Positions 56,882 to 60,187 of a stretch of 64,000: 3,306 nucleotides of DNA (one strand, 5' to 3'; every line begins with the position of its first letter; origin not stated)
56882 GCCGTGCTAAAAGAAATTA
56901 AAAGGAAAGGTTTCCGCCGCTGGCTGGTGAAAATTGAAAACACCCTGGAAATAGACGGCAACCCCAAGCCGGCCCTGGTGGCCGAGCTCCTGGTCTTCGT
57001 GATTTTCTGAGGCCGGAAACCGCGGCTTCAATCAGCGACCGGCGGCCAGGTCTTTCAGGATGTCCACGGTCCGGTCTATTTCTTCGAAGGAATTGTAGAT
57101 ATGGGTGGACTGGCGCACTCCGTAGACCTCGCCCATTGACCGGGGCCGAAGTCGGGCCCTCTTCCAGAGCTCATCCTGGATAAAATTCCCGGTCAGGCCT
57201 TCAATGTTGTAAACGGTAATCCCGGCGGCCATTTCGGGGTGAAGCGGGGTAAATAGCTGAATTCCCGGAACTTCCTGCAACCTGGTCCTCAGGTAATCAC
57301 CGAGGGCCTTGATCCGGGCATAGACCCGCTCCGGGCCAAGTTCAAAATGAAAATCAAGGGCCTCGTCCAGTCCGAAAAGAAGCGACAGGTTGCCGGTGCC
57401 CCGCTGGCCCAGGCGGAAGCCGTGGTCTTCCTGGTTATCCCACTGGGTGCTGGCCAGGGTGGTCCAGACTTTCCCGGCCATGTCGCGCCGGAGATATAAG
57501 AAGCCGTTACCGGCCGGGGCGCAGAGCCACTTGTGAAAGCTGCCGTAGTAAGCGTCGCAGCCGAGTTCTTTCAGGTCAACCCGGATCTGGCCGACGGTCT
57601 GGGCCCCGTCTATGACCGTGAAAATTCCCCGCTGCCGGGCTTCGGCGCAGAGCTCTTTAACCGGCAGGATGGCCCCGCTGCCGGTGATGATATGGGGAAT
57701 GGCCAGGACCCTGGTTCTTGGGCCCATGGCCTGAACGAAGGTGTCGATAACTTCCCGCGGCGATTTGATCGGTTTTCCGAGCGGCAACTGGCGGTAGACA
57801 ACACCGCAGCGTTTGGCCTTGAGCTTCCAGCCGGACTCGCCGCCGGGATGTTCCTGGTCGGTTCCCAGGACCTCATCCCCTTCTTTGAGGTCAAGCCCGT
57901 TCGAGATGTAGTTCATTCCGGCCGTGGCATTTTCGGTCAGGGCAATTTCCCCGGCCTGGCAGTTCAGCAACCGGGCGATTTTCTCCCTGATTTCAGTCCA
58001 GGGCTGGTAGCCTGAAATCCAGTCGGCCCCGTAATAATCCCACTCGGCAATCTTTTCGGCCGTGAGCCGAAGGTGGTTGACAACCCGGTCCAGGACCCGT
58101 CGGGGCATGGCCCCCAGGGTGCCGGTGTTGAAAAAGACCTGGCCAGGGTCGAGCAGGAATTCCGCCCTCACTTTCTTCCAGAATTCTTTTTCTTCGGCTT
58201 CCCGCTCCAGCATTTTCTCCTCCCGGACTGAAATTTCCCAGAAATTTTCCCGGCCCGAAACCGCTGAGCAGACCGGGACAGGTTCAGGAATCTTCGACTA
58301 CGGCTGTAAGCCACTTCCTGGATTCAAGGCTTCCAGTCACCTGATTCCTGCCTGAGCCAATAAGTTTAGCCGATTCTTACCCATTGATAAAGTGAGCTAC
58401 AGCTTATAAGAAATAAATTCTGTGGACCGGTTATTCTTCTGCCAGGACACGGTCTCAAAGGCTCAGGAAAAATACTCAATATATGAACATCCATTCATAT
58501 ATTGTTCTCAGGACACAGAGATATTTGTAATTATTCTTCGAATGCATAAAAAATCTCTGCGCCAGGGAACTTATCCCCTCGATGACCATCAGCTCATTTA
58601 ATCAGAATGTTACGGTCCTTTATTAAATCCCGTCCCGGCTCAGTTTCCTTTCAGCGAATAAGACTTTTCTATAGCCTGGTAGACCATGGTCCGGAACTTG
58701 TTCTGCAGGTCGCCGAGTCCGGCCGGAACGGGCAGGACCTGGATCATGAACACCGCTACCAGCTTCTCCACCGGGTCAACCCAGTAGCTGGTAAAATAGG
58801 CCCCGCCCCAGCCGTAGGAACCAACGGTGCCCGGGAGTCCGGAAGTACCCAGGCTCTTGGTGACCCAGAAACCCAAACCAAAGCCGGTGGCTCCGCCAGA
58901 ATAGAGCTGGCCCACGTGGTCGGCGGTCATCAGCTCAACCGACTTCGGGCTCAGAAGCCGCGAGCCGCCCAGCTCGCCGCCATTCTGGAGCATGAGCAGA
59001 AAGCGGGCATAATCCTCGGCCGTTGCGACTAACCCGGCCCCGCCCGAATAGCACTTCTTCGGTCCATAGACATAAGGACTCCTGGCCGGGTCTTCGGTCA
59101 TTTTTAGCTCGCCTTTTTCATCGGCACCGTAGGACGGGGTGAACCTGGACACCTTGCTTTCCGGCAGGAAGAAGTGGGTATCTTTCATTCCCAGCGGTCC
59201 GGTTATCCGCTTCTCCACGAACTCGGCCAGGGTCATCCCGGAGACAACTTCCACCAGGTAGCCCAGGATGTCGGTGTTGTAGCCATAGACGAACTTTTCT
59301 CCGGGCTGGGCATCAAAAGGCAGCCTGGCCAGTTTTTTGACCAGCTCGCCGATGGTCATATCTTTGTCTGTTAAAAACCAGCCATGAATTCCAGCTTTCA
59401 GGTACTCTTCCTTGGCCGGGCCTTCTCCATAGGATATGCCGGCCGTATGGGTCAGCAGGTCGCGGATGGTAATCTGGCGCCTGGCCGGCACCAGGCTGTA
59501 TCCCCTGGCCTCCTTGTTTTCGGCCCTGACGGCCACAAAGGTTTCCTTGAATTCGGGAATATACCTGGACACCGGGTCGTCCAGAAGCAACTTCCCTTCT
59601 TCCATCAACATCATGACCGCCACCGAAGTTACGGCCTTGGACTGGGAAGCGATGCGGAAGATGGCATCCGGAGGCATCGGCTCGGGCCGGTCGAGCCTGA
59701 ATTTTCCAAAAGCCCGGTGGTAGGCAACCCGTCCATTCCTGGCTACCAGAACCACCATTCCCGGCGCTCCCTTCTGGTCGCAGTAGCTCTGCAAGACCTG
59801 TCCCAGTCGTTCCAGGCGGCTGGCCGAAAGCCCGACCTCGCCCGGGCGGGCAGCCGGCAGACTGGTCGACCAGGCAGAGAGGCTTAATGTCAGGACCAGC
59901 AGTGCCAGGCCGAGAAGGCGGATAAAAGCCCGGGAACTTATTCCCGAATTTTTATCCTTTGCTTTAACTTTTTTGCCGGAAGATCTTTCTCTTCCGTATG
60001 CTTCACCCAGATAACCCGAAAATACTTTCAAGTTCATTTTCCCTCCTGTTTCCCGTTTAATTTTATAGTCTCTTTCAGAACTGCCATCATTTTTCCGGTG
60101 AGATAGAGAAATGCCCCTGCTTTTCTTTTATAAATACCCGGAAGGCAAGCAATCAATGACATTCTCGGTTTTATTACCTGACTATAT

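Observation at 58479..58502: Same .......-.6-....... operator-like palindrome recurs upstream of a cysteine-desulfurase-like aminotransferase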

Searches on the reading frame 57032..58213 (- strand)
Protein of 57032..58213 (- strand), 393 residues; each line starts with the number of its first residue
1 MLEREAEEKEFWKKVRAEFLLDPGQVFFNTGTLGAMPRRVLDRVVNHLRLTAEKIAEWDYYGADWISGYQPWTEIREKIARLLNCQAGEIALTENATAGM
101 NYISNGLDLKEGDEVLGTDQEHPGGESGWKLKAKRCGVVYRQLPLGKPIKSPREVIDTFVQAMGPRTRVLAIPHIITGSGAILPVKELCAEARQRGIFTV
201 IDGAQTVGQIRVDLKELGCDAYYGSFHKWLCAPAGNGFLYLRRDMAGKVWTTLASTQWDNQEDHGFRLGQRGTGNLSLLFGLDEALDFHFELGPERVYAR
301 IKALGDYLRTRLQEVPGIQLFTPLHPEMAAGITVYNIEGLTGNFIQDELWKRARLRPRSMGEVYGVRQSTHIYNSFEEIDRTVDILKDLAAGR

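Call 11: search_protein_families(library=pfam, proteins=[window:57032-58213:-])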
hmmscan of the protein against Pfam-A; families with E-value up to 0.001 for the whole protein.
window:57032-58213:- (393 aa): 1 family
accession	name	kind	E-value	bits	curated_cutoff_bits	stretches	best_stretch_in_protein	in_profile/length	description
PF00266.25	Aminotran_5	-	3.1e-44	151.9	21.5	1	70-381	43-370/371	Aminotransferase class-V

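Call 12: find_encoding_contigs(protein=window:57032-58213:-, flank=10000, max_places=10)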
Protein window:57032-58213:- (393 aa): 8 contigs read that carry it; 7 places shown.
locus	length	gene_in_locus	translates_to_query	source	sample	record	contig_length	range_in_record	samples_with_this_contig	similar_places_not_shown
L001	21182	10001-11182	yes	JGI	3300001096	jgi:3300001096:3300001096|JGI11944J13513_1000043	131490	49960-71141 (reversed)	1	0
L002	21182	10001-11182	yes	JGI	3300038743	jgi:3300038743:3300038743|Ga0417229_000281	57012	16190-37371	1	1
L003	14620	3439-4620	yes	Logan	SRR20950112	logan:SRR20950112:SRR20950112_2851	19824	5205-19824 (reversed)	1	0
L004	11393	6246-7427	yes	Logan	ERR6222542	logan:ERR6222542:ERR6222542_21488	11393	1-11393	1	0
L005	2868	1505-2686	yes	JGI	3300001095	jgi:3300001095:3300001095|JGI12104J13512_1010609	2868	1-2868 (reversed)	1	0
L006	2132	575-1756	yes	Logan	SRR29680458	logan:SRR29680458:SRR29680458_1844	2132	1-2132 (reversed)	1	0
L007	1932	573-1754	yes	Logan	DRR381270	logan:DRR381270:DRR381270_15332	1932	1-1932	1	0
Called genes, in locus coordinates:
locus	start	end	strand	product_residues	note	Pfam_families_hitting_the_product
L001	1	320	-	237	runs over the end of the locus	PF02463:SMC_N (weak), PF00005:ABC_tran, PF13304:AAA_21 (faint)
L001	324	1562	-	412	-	PF00364:Biotin_lipoyl (faint), PF25919:BSH_CusB (faint), PF25917:BSH_RND, PF25881:HH_YBHG (weak), PF25990:Beta-barrel_YknX, PF26002:Beta-barrel_AprE (weak), PF25954:Beta-barrel_RND_2, PF25989:YknX_C, +1 more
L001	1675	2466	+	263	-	PF00459:Inositol_P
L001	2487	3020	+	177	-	-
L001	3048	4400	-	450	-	PF00289:Biotin_carb_N, PF02655:ATP-grasp_3 (weak), PF02222:ATP-grasp, PF02786:CPSase_L_D2, PF07478:Dala_Dala_lig_C, PF02785:Biotin_carb_C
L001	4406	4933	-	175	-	PF00364:Biotin_lipoyl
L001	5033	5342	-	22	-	-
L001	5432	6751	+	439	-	PF02881:SRP54_N, PF00448:SRP54, PF02978:SRP_SPB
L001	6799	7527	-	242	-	PF07786:HGSNAT_cat, PF01757:Acyl_transf_3 (weak)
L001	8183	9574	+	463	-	PF00144:Beta-lactamase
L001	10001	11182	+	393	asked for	PF00266:Aminotran_5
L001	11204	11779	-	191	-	PF01575:MaoC_dehydratas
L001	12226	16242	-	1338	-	PF00270:DEAD, PF13401:AAA_22 (faint), PF00271:Helicase_C, PF04408:WHD_HA2 (weak), PF21010:HA2_C, PF07717:OB_NTP_bind, PF11898:DUF3418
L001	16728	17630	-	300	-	PF00413:Peptidase_M10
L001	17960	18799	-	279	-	-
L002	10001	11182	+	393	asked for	PF00266:Aminotran_5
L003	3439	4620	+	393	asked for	PF00266:Aminotran_5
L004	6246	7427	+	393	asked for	PF00266:Aminotran_5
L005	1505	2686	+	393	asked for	PF00266:Aminotran_5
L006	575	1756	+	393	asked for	PF00266:Aminotran_5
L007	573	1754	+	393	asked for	PF00266:Aminotran_5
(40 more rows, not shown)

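Call 18: find_homologous_proteins(query=window:57032-58213:-, max_evalue=1e-30)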
Query window:57032-58213:- (393 aa): 3823 proteins with E <= 1e-30 among 8000 candidates; the best 120 are listed.
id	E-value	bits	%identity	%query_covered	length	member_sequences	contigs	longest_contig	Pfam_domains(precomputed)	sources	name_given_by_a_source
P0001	1.2e-269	912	100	100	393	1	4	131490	PF00266.26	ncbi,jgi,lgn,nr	ncbi:MAG: aminotransferase class V-fold PLP-dependent enzyme [Candidatus Saccharicenans sp.]|jgi:sel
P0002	7.8e-265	896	98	100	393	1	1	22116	PF00266.26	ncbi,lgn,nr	ncbi:MAG: aminotransferase class V-fold PLP-dependent enzyme [Candidatus Aminicenantes bacterium]|nr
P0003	1.9e-263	892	98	100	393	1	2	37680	PF00266.26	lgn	-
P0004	1.5e-262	889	97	100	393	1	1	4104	PF00266.26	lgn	-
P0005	1.5e-259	879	96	100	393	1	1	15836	PF00266.26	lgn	-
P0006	1.9e-253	859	93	100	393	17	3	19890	PF00266.26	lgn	-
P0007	2.3e-249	846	91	100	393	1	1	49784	PF00266.26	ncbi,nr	ncbi:MAG: aminotransferase class V-fold PLP-dependent enzyme [Candidatus Saccharicenans sp.]|nr:amin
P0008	2.2e-243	826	89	100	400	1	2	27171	PF00266.26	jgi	-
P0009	5.5e-233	792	84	99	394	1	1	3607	PF00266.26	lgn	-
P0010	7.6e-230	781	85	99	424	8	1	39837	PF00266.26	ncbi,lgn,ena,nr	ncbi:MAG: aminotransferase class V-fold PLP-dependent enzyme [Candidatus Saccharicenans sp.]|nr:amin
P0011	3.1e-228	776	84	99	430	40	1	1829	PF00266.26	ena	-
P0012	5.3e-226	769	82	99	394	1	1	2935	PF00266.26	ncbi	ncbi:MAG: aminotransferase class V-fold PLP-dependent enzyme [Candidatus Saccharicenans sp.]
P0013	1.7e-223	760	82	100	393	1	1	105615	PF00266.26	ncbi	-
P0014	5.2e-223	759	82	100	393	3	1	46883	PF00266.26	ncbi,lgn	ncbi:MAG: aminotransferase class V-fold PLP-dependent enzyme [Candidatus Saccharicenans sp.]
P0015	1.6e-220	751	81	100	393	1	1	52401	PF00266.26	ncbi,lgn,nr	ncbi:MAG: aminotransferase class V-fold PLP-dependent enzyme [Candidatus Saccharicenans sp.]|nr:amin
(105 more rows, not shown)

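Call 20: find_related_loci(query=A2, collection=genome_contigs, flank=10000)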
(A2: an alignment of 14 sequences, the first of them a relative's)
Query A2 (393 aa) in genome_contigs; peptide patterns used: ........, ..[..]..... (x = any residue, [..] = any of these).
129 stretches matched a pattern; 71 encode a relative of the query (tblastn E <= 1e-3); 71 distinct loci.
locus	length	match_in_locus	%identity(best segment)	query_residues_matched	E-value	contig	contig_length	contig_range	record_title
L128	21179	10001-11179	97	1-393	0e+0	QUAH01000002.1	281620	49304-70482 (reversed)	MAG: Candidatus Saccharicenans subterraneus isolate BY38 NODE_38_length_281620_cov_120.323_ID_1478488, whole genome shot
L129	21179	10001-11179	91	1-393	0e+0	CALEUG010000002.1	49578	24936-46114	MAG: uncultured bacterium isolate R1_Bin_MAXBIN__085_1 genome assembly, contig: c_000002135796, whole genome shotgun seq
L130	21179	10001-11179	91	1-393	0e+0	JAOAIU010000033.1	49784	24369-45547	MAG: Candidatus Saccharicenans sp. isolate SKW99 k141_1233645, whole genome shotgun sequence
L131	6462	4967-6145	89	1-393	0e+0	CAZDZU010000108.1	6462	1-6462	MAG TPA_asm: uncultured Eubacteriales bacterium isolate SRP098346_co1_13 genome assembly, contig: NODE_17132_length_6462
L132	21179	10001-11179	84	1-393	0e+0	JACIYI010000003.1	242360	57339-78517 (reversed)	MAG: Candidatus Aminicenantes bacterium isolate MAG-74 Aminicenantales_C3_bin33_Scaffold_3, whole genome shotgun sequenc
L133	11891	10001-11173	84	3-393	0e+0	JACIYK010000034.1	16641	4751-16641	MAG: Candidatus Aminicenantes bacterium isolate MAG-76 Aminicenantales_C3_bin34_Scaffold_34, whole genome shotgun sequen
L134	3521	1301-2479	82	1-393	0e+0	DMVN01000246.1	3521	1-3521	MAG TPA_asm: Acidobacteria bacterium isolate UBA10528 contig_212395, whole genome shotgun sequence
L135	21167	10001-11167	85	2-390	0e+0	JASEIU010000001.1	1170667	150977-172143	MAG: Candidatus Saccharicenans sp. isolate Yes71-14 NODE_1_length_1170667_cov_69.467931, whole genome shotgun sequence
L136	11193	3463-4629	84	5-393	0e+0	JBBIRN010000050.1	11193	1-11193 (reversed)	MAG: Candidatus Aminicenantes bacterium isolate QNS170220_bin_350 NODE_826_length_11193_cov_4.132789, whole genome shotg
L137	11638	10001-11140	86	11-390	0e+0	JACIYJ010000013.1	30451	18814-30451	MAG: Candidatus Aminicenantes bacterium isolate MAG-75 Aminicenantales_E3_bin29_Scaffold_13, whole genome shotgun sequen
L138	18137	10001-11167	84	5-393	0e+0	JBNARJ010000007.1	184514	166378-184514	MAG: Candidatus Saccharicenans sp. isolate Kamch4316-2DMB-12 bin16.fa-7, whole genome shotgun sequence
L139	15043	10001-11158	83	5-390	0e+0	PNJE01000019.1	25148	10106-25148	MAG: Candidatus Aminicenantes bacterium isolate ARK-02 NODE_196_length_25148_cov_7.23054, whole genome shotgun sequence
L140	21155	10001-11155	83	5-389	0e+0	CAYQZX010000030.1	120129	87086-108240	MAG TPA_asm: uncultured Eubacteriales bacterium isolate SRP231805_co4_123 genome assembly, contig: k141_384204, whole ge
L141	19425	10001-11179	82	1-393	0e+0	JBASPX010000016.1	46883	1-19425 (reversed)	MAG: Candidatus Saccharicenans sp. isolate MFD13492_ilm_asm_bin24 k127_151631, whole genome shotgun sequence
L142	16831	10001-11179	81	1-393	0e+0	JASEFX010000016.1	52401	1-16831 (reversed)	MAG: Candidatus Saccharicenans sp. isolate Yes49-19 NODE_16_length_52401_cov_5.143277, whole genome shotgun sequence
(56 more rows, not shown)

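Call 36: search_solved_structures(query=window:57032-58213:-, max_evalue=0.00001, show_alignments=2)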
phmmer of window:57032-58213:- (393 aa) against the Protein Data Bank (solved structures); distinct sequences matched with E-value up to 0.00001: 75 (the best 60 are shown).
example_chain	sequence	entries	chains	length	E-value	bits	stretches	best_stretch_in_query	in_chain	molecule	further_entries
5i90_A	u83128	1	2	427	4.2e-39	138.2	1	11-387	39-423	PvdN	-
5hh9_A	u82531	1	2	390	5.6e-39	137.8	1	12-387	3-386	PvdN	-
6wci_A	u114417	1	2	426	7.7e-33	117.6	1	24-339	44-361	Cysteine desulfurase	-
1elq_A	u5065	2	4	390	1.9e-32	116.3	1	26-388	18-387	L-CYSTEINE/L-CYSTINE C-S LYASE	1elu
1n2t_A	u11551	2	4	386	1.2e-31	113.7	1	26-388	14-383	L-cysteine/cystine lyase C-DES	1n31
8kg1_A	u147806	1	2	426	1.8e-26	96.6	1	28-392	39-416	cysteine desulfurase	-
7e6a_A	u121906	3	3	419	3.6e-26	95.6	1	67-387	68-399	Cysteine desulfurase SufS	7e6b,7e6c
5j8q_A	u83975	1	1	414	4.2e-26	95.4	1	67-387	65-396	Cysteine desulfurase SufS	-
5xt5_A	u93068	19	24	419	4.4e-26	95.3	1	67-387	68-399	Cysteine desulfurase SufS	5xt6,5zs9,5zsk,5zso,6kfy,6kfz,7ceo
4q76_A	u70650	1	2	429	4.5e-26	95.3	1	26-384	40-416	Cysteine desulfurase 2, chloroplastic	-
4q75_A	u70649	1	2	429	5.6e-26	95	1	26-345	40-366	Cysteine desulfurase 2, chloroplastic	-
7e6d_A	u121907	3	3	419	1.5e-25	93.5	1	67-386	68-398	Cysteine desulfurase SufS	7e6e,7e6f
1t3i_A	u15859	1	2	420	5.1e-25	91.8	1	27-345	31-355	Probable cysteine desulfurase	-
7ceq_A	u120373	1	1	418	1e-24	90.8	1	67-387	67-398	Cysteine desulfurase SufS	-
7cer_A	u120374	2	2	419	1e-24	90.8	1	67-387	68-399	Cysteine desulfurase SufS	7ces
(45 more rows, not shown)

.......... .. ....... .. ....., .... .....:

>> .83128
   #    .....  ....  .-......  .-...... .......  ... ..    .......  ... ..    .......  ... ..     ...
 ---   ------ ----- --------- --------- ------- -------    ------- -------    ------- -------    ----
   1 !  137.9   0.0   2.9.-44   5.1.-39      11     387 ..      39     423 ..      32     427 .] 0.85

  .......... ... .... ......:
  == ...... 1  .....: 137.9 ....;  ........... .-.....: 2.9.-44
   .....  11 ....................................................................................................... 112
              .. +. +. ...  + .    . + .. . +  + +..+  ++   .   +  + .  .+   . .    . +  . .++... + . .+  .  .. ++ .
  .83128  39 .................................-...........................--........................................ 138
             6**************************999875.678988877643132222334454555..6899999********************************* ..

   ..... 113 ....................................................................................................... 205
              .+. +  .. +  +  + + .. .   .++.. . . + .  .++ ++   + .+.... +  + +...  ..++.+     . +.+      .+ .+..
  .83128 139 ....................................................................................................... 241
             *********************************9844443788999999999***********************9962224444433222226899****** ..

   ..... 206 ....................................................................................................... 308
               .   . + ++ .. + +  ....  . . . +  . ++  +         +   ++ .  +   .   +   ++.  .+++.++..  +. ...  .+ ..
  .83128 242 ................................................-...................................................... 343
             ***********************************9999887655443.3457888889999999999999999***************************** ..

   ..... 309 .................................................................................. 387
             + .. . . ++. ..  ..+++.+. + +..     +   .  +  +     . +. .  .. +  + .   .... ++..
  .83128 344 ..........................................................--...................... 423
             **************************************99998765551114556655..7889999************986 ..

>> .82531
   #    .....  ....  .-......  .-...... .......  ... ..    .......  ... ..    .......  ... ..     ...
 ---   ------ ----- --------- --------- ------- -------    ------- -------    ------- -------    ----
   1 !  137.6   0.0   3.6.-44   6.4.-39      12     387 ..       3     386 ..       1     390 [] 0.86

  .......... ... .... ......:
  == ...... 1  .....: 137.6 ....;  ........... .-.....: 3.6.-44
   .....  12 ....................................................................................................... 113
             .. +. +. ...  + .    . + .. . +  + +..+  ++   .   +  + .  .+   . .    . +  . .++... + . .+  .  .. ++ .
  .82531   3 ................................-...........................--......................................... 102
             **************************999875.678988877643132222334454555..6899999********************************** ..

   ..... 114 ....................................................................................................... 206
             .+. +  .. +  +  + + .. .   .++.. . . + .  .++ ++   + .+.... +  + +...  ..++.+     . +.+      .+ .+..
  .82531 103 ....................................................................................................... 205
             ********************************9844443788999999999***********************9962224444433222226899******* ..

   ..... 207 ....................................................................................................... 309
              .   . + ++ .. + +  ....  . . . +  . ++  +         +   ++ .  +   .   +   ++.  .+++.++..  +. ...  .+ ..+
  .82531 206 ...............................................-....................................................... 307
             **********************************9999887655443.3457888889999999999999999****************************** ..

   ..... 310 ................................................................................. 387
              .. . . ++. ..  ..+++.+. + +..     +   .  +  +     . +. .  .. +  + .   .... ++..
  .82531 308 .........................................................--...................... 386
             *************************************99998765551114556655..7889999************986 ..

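Call 38: search_protein_families(library=ncbifam, proteins=[window:57032-58213:-], max_evalue=0.00001)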
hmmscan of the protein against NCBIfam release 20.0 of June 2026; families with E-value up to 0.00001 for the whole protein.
window:57032-58213:- (393 aa): 23 families
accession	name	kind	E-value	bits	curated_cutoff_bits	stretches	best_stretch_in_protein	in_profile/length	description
NF051467.1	peri_mod_PvdN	equivalog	2.1e-49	168.3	650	1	6-387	34-422/425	pyoverdine-tailoring periplasmic protein PvdN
TIGR01979.1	sufS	subfamily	7.1e-38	130.5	475.1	1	27-340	21-339/403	SufS family cysteine desulfurase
NF041166.1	f2_encap_cargo1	exception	4.7e-28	98.7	800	1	74-388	293-622/623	family 2A encapsulin nanocompartment cargo protein cysteine desulfurase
NF006791.0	PRK09295.1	equivalog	6.8e-28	97.9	661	1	73-336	70-338/406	cysteine desulfurase SufS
TIGR01977.1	am_tr_V_EF2568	hypoth_equivalog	8.1e-25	87.6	377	1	73-352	47-326/376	cysteine desulfurase family protein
TIGR01976.1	am_tr_V_VC1184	hypoth_equivalog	1.7e-24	86.9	352.35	1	23-297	15-283/401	cysteine desulfurase-like protein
NF040779.1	Sec_lyase_SclA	exception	2.6e-22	79.2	525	1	72-253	45-223/378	selenocysteine lyase SclA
TIGR04343.1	egtE_PLP_lyase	equivalog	3.4e-21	75.4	400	1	78-342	62-316/370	ergothioneine biosynthesis PLP-dependent enzyme EgtE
TIGR03392.1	FeS_syn_CsdA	equivalog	1.5e-20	73.8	493.6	1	21-322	13-319/398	cysteine desulfurase CsdA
NF008126.0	PRK10874.1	equivalog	1.5e-20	73.7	607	1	16-322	10-322/401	cysteine desulfurase CsdA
TIGR03402.1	FeS_nifS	equivalog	1.2e-14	53.9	530.75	1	74-317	46-277/379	cysteine desulfurase NifS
NF010611.0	PRK14012.1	equivalog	7.5e-14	51.5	548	1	70-324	51-295/406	IscS subfamily cysteine desulfurase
TIGR03235.1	DNA_S_dndA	equivalog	3.1e-12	46.4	480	1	75-323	47-287/353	cysteine desulfurase DndA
TIGR03403.1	nifS_epsilon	equivalog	1.7e-11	43.6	587.7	1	88-322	61-285/382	NifS family cysteine desulfurase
TIGR02006.1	IscS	equivalog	2.5e-11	43.3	643.2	1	74-325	51-292/402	IscS subfamily cysteine desulfurase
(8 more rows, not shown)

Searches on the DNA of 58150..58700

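Call 51: search_rna_families(source=window, start=58150, end=58700, threshold=evalue, max_evalue=1)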
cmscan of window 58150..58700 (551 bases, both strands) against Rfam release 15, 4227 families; matches with E-value up to 1: 1.
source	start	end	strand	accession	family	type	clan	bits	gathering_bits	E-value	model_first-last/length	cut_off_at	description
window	58612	58699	+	RF01261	snR82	Gene; snRNA; snoRNA; HACA-box;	CL00040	17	60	0.17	1-270/270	no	Small nucleolar RNA snR82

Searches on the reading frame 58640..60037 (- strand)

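Call 11: search_protein_families(library=pfam, proteins=[window:58640-60037:-])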
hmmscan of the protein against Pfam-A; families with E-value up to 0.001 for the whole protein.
window:58640-60037:- (465 aa): 1 family
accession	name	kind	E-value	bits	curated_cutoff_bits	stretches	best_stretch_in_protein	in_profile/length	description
PF00144.29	Beta-lactamase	-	2.1e-73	247.8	27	1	81-436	4-312/329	Beta-lactamase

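Call 38: search_protein_families(library=ncbifam, proteins=[window:58640-60037:-], max_evalue=0.00001)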
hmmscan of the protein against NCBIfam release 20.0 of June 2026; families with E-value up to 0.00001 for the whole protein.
window:58640-60037:- (465 aa): 34 families (the best 25 are shown)
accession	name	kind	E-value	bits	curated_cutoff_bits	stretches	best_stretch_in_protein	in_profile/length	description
NF052559.1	MthAcHydAcmB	equivalog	8.4e-47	159.7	550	1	76-438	8-373/391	methyl acetate hydrolase AcmB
NF002968.0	PRK03642.1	equivalog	1.2e-32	113.3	385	1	44-289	6-242/432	penicillin binding protein PBP4B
NF007943.0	PRK10662.1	equivalog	1.8e-19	69.6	266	1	49-431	14-352/380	D-alanyl-D-alanine-carboxypeptidase/endopeptidase AmpH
NF038269.1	lipase_LipE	equivalog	1.2e-16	60.9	750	1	71-305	24-238/407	lipase LipE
NF033085.1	bla_class_C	equivalog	6.4e-13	48.2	415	1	80-166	10-95/356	class C beta-lactamase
NF009622.0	PRK13128.1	equivalog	2.3e-12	46.2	443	1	74-172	5-102/518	D-aminopeptidase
NF038238.1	blaBUT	exception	7.4e-10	38.5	850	1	66-163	21-118/383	BUT family class C beta-lactamase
NF012173.1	CMY2-MIR-ACT-EC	exception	2.1e-09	36.7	680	1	84-163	38-116/380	CMY2/MIR/ACT/EC family class C beta-lactamase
NF012102.1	blaDHA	exception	3e-09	36.4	800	0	84-164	37-116/379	DHA family class C beta-lactamase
NF000385.4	blaACT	exception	6e-09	35.4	810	1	85-163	39-116/380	ACT family cephalosporin-hydrolyzing class C beta-lactamase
NF033575.1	blaRHO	exception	6.9e-09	35.1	825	1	82-164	36-117/380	RHO family class C beta-lactamase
NF041666.1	ampC_Ecan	exception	1.7e-08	33.7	860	1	86-164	40-117/381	CMY2-MIR-ACT-EC family cephalosporin-hydrolyzing class C beta-lactamase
NF041665.1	blaPSZ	exception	1.9e-08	33.7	850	0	80-163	33-115/379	PSZ family class C beta-lactamase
NF045925.1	3-sucCA_synth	equivalog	2.8e-08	32.6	800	0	117-287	73-211/498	3-succinylated cholic acid synthase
NF033569.1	blaLHK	exception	4.8e-08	32.3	850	0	81-164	44-126/390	LHK family class C beta-lactamase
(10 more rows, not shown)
